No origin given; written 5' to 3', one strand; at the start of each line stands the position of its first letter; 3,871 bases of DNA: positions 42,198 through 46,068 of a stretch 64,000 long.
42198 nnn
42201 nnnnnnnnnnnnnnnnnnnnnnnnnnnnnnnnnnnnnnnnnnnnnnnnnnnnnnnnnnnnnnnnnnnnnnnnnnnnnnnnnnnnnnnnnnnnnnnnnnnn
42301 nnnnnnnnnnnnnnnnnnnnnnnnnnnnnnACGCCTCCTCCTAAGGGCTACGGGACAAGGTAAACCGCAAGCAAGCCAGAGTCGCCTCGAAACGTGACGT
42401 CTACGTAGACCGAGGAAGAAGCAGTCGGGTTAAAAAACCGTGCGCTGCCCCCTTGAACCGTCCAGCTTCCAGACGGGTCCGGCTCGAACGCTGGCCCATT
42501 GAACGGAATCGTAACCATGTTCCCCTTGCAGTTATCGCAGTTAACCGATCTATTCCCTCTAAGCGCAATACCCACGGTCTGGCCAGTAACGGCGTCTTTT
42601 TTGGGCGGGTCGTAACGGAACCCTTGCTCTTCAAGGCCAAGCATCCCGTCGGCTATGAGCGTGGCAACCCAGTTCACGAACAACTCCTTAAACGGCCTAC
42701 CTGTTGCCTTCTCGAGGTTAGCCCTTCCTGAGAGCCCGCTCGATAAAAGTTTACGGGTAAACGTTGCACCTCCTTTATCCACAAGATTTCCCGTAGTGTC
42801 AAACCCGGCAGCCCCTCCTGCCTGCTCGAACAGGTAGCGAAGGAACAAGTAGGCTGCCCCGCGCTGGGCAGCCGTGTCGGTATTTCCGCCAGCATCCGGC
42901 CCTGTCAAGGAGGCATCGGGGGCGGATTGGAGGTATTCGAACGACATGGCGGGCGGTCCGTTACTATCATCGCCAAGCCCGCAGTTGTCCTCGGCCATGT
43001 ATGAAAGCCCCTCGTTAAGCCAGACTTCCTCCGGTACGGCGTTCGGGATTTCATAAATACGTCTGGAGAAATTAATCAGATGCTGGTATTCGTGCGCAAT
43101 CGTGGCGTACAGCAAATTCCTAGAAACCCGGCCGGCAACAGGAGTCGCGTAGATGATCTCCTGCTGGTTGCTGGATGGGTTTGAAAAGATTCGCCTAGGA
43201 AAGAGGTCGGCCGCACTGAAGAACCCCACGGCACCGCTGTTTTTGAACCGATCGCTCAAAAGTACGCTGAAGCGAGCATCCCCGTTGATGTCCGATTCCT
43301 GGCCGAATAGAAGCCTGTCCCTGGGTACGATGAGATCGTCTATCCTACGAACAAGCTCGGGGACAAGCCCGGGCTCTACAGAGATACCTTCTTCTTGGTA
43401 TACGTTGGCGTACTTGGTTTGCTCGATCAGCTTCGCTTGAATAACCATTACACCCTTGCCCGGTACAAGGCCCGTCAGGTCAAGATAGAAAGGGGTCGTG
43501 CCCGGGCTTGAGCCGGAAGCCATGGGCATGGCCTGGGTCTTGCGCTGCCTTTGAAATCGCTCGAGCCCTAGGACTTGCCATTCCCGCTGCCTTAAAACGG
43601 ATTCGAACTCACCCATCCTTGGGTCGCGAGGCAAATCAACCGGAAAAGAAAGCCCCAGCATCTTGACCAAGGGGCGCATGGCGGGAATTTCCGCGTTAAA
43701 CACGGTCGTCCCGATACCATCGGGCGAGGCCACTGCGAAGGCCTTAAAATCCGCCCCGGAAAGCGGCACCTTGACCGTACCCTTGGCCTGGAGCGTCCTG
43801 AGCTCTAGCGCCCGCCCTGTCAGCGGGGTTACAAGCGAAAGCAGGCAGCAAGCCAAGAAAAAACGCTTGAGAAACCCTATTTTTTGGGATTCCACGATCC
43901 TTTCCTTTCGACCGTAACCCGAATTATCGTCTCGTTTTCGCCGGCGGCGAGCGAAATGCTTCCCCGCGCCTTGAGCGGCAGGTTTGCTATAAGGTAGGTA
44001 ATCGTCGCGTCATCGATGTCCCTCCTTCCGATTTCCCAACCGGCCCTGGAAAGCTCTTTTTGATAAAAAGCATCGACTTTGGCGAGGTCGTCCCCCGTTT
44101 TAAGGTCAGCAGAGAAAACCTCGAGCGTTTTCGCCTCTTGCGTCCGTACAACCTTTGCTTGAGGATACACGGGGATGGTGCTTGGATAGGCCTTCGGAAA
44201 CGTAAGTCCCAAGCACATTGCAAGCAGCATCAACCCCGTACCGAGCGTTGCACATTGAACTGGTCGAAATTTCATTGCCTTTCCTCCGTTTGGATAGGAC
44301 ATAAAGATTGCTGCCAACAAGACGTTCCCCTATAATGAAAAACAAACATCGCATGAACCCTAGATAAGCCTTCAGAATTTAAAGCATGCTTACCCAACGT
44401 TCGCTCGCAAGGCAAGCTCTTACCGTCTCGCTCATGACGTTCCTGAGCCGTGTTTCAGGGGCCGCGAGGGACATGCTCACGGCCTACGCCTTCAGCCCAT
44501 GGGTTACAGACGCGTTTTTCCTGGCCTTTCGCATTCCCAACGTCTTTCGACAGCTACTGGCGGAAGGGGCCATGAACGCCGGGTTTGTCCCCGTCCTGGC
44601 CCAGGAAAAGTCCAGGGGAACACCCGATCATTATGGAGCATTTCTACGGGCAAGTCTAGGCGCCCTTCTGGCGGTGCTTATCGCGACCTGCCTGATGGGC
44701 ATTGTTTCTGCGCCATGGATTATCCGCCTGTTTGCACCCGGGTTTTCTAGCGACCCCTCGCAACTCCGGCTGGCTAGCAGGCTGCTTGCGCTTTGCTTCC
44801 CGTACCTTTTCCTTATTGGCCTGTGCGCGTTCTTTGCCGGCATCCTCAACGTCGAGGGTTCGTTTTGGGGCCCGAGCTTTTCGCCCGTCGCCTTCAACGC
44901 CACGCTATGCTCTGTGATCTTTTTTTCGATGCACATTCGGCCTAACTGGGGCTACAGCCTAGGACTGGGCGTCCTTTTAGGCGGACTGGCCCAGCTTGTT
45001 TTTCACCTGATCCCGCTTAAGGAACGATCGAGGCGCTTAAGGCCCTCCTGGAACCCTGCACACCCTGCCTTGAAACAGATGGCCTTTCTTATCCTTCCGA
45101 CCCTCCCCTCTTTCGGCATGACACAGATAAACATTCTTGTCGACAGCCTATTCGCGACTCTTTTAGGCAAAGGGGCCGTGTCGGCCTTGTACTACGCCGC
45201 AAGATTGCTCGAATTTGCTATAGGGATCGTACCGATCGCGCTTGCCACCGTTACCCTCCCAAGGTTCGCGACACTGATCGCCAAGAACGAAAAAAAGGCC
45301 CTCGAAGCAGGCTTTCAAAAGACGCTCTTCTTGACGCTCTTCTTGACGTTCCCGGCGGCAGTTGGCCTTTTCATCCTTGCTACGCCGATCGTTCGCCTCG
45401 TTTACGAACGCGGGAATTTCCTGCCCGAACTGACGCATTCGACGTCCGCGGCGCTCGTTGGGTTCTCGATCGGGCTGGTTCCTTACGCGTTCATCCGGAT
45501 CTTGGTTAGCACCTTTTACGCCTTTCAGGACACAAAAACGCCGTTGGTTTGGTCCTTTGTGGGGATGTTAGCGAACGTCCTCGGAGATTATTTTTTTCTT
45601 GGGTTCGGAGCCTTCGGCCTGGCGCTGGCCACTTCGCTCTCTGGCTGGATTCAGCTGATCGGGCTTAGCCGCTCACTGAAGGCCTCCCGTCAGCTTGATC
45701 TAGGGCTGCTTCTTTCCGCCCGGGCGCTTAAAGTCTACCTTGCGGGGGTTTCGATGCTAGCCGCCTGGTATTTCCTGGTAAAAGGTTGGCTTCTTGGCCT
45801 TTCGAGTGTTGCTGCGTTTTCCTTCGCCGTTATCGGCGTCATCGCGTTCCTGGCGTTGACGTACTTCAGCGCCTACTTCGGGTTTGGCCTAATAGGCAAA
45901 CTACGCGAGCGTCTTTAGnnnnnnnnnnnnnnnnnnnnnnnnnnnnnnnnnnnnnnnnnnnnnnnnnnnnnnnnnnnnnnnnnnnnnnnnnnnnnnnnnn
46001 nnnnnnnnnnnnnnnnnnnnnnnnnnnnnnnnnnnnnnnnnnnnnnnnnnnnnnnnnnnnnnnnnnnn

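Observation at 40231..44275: Tandem paralogous secreted HEXXH+E proteins bracketed by two small lipoproteins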

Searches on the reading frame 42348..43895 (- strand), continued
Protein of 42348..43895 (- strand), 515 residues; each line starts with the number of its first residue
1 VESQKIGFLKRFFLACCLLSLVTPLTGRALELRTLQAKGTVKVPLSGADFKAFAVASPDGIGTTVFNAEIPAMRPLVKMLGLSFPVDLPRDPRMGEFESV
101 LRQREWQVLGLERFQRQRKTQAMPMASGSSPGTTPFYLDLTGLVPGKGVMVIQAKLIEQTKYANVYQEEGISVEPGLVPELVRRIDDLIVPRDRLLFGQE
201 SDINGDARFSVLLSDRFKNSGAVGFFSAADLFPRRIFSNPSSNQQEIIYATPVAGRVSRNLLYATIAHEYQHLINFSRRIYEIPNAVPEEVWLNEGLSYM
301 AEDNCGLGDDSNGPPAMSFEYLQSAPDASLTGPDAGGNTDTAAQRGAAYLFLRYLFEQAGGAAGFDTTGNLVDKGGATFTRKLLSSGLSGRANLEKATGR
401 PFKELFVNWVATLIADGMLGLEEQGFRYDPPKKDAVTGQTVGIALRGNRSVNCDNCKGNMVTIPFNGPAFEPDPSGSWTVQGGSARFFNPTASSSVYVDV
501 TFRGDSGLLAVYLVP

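Call 71: search_protein_families(library=ncbifam, proteins=[L022:7011-9110:+, L008:6601-8376:+, L067:5912-7939:+, L022:9114-9653:+, L020:3894-4478:+, L067:7914-8558:+, L008:8896-9606:+, L008:9618-10379:+], max_evalue=0.01)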
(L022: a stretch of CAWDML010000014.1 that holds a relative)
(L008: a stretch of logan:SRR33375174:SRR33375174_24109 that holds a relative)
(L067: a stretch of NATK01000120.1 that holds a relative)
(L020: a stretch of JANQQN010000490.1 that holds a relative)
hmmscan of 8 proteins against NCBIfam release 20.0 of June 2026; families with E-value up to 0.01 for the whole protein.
L022:7011-9110:+ (700 aa): 1 family
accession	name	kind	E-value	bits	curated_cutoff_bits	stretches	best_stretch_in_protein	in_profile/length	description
NF045524.1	MXAN_6640_HExxH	subfamily_domain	0.00021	21.1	140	1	444-501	109-161/290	MXAN_6640 family putative metalloprotease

L008:6601-8376:+ (591 aa): 0 families

L067:5912-7939:+ (676 aa): 0 families

L022:9114-9653:+ (180 aa): 0 families

L020:3894-4478:+ (195 aa): 0 families

L067:7914-8558:+ (215 aa): 0 families

L008:8896-9606:+ (236 aa): 0 families

L008:9618-10379:+ (253 aa): 0 families
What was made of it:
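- On NCBIfam NF045524, MXAN_6640 family putative metalloprotease: 21.1 bits for a Myxococcota relative (call 71).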

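Call 72: search_protein_families(library=pfam, proteins=[L022:7011-9110:+, L008:6601-8376:+, L067:5912-7939:+, L022:9114-9653:+, L020:3894-4478:+, L067:7914-8558:+, L008:8896-9606:+, L008:9618-10379:+, L045:6023-6700:+], max_evalue=0.01)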
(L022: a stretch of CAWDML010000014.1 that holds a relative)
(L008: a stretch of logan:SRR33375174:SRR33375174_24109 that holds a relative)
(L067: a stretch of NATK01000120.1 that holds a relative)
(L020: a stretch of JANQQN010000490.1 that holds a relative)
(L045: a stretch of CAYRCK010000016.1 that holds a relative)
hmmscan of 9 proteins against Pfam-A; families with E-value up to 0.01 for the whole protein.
L022:7011-9110:+ (700 aa): 0 families

L008:6601-8376:+ (591 aa): 1 family
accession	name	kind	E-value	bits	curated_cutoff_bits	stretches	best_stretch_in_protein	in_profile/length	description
PF10460.15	Peptidase_M30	-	0.0014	17.7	25.8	1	265-387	64-193/369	Peptidase M30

L067:5912-7939:+ (676 aa): 1 family
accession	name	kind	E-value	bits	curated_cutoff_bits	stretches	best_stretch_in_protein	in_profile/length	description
PF01833.30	TIG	-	0.00048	20.5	20.9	1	56-132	1-60/84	IPT/TIG domain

L022:9114-9653:+ (180 aa): 0 families

L020:3894-4478:+ (195 aa): 0 families

L067:7914-8558:+ (215 aa): 0 families

L008:8896-9606:+ (236 aa): 0 families

L008:9618-10379:+ (253 aa): 0 families

L045:6023-6700:+ (226 aa): 0 families

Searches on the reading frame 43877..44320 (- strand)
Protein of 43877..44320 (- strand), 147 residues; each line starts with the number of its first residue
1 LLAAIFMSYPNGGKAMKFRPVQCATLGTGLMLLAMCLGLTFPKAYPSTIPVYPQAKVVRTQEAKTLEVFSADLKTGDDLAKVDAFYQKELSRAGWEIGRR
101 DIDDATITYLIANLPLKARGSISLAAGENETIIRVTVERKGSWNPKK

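Call 3: search_protein_families(library=pfam, proteins=[window:43877-44320:-], max_evalue=1)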
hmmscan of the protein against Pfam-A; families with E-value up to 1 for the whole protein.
window:43877-44320:- (147 aa): 1 family
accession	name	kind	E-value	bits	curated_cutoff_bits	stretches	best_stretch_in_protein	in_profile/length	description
PF06340.16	TcpF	-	0.0061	15.9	25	1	12-109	23-121/317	Vibrio cholerae toxin co-regulated pilus biosynthesis protein F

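Call 4: search_protein_families(library=ncbifam, proteins=[window:43877-44320:-], max_evalue=1)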
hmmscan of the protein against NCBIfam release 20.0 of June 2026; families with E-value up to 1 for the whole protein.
window:43877-44320:- (147 aa): 0 families

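Call 49: search_solved_structures(query=window:43877-44275:-, max_evalue=10, show_alignments=2)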
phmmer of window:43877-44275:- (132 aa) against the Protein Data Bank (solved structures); distinct sequences matched with E-value up to 10: 1.
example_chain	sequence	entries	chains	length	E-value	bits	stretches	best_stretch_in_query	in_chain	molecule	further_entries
3oc5_A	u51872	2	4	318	0.018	18.3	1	3-94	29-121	Toxin coregulated pilus biosynthesis protein F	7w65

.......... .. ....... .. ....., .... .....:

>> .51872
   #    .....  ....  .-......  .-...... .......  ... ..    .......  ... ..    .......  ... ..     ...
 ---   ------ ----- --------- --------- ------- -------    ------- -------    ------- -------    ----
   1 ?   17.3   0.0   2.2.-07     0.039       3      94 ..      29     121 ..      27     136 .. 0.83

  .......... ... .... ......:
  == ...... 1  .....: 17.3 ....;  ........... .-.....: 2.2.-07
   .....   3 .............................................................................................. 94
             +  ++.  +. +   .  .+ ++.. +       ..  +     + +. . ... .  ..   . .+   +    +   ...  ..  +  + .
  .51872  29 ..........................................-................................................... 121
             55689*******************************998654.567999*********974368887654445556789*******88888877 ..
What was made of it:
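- Tried and rejected: The PDB TcpF hit at E=0.018 runs through the signal peptide (call 49).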

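Call 62: search_protein_representatives(protein=window:43877-44275:-)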
Query: 132 residues. Proteins with E-value up to 0.001 (for the whole library): 90; up to 1e-10: 1; up to 1e-30: 1. The best 90 are listed.
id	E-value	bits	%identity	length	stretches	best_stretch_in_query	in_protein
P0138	2.3e-81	286.2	100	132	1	1-132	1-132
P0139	2.4e-09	53.5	30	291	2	26-128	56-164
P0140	1.7e-07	47.5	34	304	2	17-81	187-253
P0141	1.2e-06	44.8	42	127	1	13-83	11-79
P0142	1.8e-06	44.2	39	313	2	25-82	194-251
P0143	2.5e-06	43.8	31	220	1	23-123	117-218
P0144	2.8e-06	43.6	45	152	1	26-106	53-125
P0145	3.0e-06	43.5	37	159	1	15-119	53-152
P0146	3.3e-06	43.4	29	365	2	28-121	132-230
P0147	3.5e-06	43.3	31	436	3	29-85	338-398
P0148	5.0e-06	42.8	26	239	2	15-81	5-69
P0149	8.5e-06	42.1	33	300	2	26-83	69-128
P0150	9.2e-06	41.9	33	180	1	25-123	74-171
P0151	1.0e-05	41.8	29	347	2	25-84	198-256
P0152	1.2e-05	41.6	38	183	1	21-122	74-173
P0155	1.5e-05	41.2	32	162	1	23-121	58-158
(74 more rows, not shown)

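Call 63: search_protein_families(library=pfam, proteins=[P0139, P0140, P0141, P0143, P0144, P0145, P0146, P0150, P0152, P0155], max_evalue=0.01)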
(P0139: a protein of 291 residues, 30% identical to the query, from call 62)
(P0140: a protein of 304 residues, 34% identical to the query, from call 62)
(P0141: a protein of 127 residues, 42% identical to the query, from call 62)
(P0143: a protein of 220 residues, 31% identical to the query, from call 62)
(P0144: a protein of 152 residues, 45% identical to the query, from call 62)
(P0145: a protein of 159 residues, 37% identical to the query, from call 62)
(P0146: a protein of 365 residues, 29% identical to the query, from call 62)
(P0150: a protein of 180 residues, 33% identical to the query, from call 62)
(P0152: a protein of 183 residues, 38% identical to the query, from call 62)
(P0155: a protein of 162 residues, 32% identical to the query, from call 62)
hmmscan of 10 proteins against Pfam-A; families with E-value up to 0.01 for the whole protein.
P0139 (291 aa): 0 families

P0140 (304 aa): 0 families

P0141 (127 aa): 0 families

P0143 (220 aa): 0 families

P0144 (152 aa): 0 families

P0145 (159 aa): 0 families

P0146 (365 aa): 1 family
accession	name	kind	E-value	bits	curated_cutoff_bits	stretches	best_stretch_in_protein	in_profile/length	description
PF15677.10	CEND1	-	0.0021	19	27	1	25-90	74-138/143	Cell cycle exit and neuronal differentiation protein 1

P0150 (180 aa): 0 families

P0152 (183 aa): 0 families

P0155 (162 aa): 0 families

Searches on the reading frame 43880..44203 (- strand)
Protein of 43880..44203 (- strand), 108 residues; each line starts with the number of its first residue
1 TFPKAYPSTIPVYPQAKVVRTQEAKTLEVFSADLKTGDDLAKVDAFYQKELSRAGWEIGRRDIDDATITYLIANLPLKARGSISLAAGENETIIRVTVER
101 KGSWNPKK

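Call 66: search_solved_structures(query=A5, max_evalue=1, show_alignments=2)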
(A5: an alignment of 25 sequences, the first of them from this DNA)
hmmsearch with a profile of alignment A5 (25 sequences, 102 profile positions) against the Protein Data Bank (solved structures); distinct sequences matched with E-value up to 1: 1.
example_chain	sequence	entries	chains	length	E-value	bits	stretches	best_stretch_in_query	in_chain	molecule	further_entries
6rt8_A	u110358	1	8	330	0.21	14.8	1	30-63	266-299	Catharanthine synthase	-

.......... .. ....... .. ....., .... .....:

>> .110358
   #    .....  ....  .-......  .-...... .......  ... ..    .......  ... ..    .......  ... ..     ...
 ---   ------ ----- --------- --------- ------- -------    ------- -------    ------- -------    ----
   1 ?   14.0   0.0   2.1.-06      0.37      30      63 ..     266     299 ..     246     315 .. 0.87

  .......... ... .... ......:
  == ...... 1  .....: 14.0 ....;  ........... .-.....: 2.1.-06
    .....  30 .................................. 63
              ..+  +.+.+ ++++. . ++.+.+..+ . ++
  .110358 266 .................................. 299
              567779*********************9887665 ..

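Call 67: search_protein_families(library=ncbifam, alignment_id=A5, max_evalue=0.01)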
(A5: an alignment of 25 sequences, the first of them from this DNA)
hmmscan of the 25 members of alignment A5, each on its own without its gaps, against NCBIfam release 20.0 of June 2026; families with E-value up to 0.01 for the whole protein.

A. member 1, seq(108 aa): 0 families

B. families by the number of members that match (of 25 scanned): 1 family
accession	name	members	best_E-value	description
NF007275.0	PRK09732.1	1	0.0078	hypothetical protein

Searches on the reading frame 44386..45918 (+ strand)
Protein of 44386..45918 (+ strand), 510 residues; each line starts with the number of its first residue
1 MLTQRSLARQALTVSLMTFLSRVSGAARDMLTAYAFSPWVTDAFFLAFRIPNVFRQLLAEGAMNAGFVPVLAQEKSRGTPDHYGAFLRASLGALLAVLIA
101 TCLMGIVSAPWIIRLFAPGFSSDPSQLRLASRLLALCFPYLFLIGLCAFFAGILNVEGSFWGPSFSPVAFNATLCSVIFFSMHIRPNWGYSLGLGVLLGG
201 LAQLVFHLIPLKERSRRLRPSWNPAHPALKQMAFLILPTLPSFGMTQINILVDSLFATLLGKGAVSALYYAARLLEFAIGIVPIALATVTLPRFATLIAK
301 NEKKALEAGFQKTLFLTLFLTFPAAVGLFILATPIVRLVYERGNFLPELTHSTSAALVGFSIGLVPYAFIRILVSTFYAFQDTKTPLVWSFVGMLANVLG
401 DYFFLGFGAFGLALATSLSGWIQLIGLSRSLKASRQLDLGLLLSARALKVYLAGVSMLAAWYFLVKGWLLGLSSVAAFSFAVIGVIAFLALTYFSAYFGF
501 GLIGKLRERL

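Call 59: search_protein_families(library=ncbifam, proteins=[window:44386-45918:+], max_evalue=0.00001)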
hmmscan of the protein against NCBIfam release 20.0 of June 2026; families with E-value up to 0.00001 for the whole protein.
window:44386-45918:+ (510 aa): 2 families
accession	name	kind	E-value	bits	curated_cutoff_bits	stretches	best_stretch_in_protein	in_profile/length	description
TIGR01695.1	murJ_mviN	equivalog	2.6e-113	379.4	235.55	1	6-497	1-495/506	murein biosynthesis integral membrane protein MurJ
TIGR00797.1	matE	subfamily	3.8e-14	52.4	147.4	1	248-439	11-200/396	MATE family efflux transporter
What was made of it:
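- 44386..45918 (+): Context: murJ, divergently transcribed 110 nt upstream of lipoA. TIGR01695 379 bits (call 59).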
